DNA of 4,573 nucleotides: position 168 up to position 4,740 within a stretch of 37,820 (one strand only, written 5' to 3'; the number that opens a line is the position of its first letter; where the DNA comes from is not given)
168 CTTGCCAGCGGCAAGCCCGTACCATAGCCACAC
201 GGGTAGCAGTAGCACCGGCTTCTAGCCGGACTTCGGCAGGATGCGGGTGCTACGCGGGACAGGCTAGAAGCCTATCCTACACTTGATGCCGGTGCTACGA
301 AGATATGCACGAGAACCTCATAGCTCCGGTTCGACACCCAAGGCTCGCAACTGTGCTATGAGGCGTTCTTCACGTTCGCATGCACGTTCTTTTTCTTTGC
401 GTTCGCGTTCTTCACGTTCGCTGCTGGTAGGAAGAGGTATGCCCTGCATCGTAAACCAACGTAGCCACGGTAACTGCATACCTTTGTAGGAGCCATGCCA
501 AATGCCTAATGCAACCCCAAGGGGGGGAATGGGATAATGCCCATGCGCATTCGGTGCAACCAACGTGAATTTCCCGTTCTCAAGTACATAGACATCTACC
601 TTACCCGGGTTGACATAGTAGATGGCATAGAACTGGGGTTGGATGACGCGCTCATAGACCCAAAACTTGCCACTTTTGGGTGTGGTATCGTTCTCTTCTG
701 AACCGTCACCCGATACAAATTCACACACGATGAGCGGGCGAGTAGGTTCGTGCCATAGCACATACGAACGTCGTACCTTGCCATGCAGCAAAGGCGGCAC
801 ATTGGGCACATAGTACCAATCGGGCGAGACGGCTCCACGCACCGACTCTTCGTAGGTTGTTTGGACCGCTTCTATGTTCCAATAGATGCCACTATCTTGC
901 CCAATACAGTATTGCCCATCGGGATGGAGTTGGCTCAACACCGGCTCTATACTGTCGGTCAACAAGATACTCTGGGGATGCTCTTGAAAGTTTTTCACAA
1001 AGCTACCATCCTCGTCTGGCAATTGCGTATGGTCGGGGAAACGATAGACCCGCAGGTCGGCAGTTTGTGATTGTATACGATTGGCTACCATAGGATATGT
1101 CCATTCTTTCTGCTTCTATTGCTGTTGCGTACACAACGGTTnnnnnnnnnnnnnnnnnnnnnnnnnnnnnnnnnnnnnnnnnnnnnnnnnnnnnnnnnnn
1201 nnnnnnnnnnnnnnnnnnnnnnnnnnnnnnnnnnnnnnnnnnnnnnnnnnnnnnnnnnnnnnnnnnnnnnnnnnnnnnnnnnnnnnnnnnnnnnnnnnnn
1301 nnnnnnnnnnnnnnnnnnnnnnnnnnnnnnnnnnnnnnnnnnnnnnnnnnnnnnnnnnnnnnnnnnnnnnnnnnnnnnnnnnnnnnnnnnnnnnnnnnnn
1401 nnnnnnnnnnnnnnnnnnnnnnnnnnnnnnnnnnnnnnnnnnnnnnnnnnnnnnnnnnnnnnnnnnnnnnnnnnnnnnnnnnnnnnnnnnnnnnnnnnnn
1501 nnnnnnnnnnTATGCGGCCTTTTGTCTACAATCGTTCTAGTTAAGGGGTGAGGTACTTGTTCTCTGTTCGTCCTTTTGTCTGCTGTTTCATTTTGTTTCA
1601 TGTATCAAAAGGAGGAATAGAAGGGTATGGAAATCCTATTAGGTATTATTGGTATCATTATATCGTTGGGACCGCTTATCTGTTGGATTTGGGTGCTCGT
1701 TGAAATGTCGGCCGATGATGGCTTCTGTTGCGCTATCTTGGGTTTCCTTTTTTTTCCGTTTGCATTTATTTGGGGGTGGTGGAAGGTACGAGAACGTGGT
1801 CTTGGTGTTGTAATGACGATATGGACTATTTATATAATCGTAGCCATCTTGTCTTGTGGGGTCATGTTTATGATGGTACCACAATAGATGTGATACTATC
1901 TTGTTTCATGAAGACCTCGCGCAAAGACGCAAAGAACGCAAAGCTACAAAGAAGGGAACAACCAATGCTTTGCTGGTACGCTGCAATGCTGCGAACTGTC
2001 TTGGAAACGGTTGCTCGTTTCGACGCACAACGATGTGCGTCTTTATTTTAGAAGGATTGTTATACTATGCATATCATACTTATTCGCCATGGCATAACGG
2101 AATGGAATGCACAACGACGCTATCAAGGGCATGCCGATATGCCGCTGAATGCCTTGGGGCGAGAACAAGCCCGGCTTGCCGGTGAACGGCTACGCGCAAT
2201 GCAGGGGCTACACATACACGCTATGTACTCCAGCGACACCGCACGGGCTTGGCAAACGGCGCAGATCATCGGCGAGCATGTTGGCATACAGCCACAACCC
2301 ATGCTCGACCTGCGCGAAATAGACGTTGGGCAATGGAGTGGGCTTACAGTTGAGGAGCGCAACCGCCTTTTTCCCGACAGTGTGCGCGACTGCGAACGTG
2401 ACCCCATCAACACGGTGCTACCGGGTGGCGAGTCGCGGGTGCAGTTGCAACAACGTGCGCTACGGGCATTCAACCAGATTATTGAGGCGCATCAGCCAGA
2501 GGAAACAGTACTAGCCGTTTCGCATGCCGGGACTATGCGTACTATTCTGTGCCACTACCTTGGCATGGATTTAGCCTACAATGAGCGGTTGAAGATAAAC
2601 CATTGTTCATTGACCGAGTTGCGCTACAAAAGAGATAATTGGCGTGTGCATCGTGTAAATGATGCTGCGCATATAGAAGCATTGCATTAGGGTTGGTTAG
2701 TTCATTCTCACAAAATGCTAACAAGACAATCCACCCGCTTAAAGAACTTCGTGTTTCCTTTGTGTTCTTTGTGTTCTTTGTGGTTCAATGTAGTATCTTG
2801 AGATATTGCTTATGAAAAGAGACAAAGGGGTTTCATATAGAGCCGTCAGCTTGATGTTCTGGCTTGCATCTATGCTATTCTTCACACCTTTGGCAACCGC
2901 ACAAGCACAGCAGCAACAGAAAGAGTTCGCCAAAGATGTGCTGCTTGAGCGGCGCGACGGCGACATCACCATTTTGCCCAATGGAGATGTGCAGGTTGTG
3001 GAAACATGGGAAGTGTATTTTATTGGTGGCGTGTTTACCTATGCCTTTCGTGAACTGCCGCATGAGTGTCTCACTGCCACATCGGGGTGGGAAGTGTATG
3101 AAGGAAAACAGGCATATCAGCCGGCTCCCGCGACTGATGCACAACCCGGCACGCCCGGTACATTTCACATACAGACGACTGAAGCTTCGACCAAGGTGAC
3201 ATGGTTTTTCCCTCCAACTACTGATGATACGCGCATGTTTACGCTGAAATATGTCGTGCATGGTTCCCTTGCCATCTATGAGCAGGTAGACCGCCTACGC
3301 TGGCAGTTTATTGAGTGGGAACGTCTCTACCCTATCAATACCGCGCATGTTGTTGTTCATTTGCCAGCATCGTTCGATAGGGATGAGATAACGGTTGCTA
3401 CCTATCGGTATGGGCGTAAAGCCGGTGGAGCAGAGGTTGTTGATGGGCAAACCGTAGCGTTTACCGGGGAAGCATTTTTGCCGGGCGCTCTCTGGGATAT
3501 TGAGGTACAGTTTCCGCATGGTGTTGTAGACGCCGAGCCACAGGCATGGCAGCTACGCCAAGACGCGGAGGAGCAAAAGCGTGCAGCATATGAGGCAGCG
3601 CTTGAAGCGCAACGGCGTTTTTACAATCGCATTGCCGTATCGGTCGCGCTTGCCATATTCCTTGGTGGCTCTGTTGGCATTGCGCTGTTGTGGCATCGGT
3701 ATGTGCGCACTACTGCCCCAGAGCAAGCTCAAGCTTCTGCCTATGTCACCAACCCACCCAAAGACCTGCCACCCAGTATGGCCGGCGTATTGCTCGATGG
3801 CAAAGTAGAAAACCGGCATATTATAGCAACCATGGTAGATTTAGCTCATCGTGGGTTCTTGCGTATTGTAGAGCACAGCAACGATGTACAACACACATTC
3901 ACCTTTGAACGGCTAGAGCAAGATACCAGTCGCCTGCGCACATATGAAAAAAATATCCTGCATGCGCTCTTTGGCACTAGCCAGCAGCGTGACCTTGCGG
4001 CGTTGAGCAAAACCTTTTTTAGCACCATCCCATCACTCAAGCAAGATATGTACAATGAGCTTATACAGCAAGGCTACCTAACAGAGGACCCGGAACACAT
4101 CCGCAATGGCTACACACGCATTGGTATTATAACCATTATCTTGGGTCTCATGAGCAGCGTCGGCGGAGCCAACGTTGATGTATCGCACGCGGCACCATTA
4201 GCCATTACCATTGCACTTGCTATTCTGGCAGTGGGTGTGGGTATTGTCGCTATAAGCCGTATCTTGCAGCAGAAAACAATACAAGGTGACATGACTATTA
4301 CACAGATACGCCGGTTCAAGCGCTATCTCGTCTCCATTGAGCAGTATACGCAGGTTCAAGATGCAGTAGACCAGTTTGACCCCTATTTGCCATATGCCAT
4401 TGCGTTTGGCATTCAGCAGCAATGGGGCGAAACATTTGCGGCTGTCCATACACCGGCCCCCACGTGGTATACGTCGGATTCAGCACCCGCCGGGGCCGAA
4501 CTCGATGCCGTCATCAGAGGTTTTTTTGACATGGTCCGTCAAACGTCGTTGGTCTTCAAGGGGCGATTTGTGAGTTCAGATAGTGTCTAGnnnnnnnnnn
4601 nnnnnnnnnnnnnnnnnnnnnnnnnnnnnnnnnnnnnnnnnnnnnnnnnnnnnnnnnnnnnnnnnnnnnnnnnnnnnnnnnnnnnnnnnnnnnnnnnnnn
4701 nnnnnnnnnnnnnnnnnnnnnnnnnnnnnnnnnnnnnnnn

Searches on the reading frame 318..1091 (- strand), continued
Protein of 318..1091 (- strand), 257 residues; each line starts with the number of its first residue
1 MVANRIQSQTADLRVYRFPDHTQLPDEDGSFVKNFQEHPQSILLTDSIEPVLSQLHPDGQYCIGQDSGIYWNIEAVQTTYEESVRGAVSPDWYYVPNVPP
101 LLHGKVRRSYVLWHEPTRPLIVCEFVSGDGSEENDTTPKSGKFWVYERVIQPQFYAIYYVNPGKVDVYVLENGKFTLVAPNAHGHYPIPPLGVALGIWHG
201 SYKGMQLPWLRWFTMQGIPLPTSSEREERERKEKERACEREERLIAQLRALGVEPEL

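Call 61: find_encoding_contigs(protein=P0004, flank=10000, max_places=6)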
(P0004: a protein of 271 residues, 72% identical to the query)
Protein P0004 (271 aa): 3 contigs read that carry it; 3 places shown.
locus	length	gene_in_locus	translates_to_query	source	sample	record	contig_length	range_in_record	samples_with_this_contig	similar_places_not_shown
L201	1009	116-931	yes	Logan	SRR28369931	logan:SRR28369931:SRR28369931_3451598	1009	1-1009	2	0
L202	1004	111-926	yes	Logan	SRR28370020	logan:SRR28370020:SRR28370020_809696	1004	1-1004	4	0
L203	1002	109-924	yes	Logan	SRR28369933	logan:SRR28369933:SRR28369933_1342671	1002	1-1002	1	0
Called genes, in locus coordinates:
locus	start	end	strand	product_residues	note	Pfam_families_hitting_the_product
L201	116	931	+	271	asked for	PF05685:Uma2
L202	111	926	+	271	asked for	PF05685:Uma2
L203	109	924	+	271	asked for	PF05685:Uma2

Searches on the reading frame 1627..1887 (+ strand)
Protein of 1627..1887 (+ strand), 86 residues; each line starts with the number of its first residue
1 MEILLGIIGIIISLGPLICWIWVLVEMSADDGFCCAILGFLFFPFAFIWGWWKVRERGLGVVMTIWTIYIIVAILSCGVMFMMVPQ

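Call 12: search_protein_families(library=pfam, proteins=[window:1627-1887:+], max_evalue=0.01)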
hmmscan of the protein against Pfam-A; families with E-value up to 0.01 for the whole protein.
window:1627-1887:+ (86 aa): 0 families

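Call 69: find_encoding_contigs(protein=window:1627-1887:+, flank=10000, max_places=10)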
Protein window:1627-1887:+ (86 aa): 1 contig read that carries it; 1 place shown.
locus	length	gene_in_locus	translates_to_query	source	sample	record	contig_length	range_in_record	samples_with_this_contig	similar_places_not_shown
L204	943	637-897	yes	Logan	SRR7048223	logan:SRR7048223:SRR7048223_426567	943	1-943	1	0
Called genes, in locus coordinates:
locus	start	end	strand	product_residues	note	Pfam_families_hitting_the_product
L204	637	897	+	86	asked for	-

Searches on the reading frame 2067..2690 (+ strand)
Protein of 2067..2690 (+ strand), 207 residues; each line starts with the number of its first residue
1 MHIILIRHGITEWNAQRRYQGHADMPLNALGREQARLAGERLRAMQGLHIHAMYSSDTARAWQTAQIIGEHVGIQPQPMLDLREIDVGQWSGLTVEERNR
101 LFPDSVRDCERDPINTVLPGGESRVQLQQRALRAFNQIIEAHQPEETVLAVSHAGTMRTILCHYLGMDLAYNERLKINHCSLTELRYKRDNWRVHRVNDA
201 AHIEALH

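Call 12: search_protein_families(library=pfam, proteins=[window:2067-2690:+], max_evalue=0.01)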
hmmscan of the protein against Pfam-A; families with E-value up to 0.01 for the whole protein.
window:2067-2690:+ (207 aa): 1 family
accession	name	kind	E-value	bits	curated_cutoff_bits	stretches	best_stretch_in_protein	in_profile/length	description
PF00300.27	His_Phos_1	-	2.8e-61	207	21.7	1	3-199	1-193/194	Histidine phosphatase superfamily (branch 1)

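Call 57: find_homologous_proteins(query=window:2067-2690:+, max_evalue=1e-20)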
Query window:2067-2690:+ (207 aa): 227 proteins with E <= 1e-20 among 865 candidates; the best 120 are listed.
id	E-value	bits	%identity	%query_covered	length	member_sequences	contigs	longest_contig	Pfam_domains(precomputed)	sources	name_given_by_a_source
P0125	4.8e-136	469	100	100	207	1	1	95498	PF00300.28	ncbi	-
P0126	1.7e-117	408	88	100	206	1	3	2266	PF00300.28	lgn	-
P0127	8.1e-71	256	59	100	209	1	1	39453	PF00300.28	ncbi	-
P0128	1.2e-67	246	58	99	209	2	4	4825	PF00300.28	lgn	-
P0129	1.3e-67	246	58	100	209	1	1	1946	PF00300.28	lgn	-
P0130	1.7e-67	245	58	100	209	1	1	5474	PF00300.28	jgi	jgi:alpha-ribazole phosphatase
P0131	2.0e-67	245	58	100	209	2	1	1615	PF00300.28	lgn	-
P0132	3.3e-67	244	58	100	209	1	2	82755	PF00300.28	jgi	jgi:alpha-ribazole phosphatase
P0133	5.4e-67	244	55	100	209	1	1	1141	PF00300.28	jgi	jgi:broad specificity phosphatase PhoE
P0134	7.1e-67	243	59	100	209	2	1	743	PF00300.28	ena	-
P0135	1.3e-66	242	58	100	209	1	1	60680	PF00300.28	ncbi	ncbi:MAG: histidine phosphatase family protein [Roseiflexaceae bacterium]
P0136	1.7e-66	242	56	100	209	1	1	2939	PF00300.28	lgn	-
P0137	4.0e-66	241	58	100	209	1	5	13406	PF00300.28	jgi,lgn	jgi:alpha-ribazole phosphatase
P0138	4.2e-66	241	57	99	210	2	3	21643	PF00300.28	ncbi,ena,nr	ncbi:MAG TPA: histidine phosphatase family protein [Roseiflexaceae bacterium]|nr:histidine phosphata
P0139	5.3e-66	240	57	100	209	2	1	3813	PF00300.28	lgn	-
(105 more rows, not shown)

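Call 58: find_encoding_contigs(protein=P0126, flank=10000, max_places=6)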
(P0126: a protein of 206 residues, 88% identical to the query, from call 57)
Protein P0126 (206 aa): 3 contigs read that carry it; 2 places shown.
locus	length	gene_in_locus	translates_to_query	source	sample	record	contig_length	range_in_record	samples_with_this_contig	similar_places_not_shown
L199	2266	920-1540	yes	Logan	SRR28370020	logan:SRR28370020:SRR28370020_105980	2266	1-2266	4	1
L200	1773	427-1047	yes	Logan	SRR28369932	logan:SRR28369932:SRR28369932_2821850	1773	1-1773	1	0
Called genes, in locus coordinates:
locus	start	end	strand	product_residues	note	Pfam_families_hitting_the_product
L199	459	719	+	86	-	-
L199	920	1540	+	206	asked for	PF00300:His_Phos_1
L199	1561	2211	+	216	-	-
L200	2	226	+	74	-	?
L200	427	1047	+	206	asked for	PF00300:His_Phos_1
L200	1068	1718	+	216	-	-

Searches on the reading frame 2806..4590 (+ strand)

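Call 12: search_protein_families(library=pfam, proteins=[window:2806-4590:+], max_evalue=0.01)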
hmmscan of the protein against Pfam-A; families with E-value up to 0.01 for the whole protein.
window:2806-4590:+ (594 aa): 2 families
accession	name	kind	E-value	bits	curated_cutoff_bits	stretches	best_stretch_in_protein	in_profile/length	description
PF20990.2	DUF2207_C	-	1.3e-39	136.8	33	1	313-544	4-247/247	Predicted membrane protein (DUF2207) C-terminal domain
PF09972.14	DUF2207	-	5.3e-15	56.5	24.4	1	48-212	3-148/172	Predicted membrane protein (DUF2207) N-terminal domain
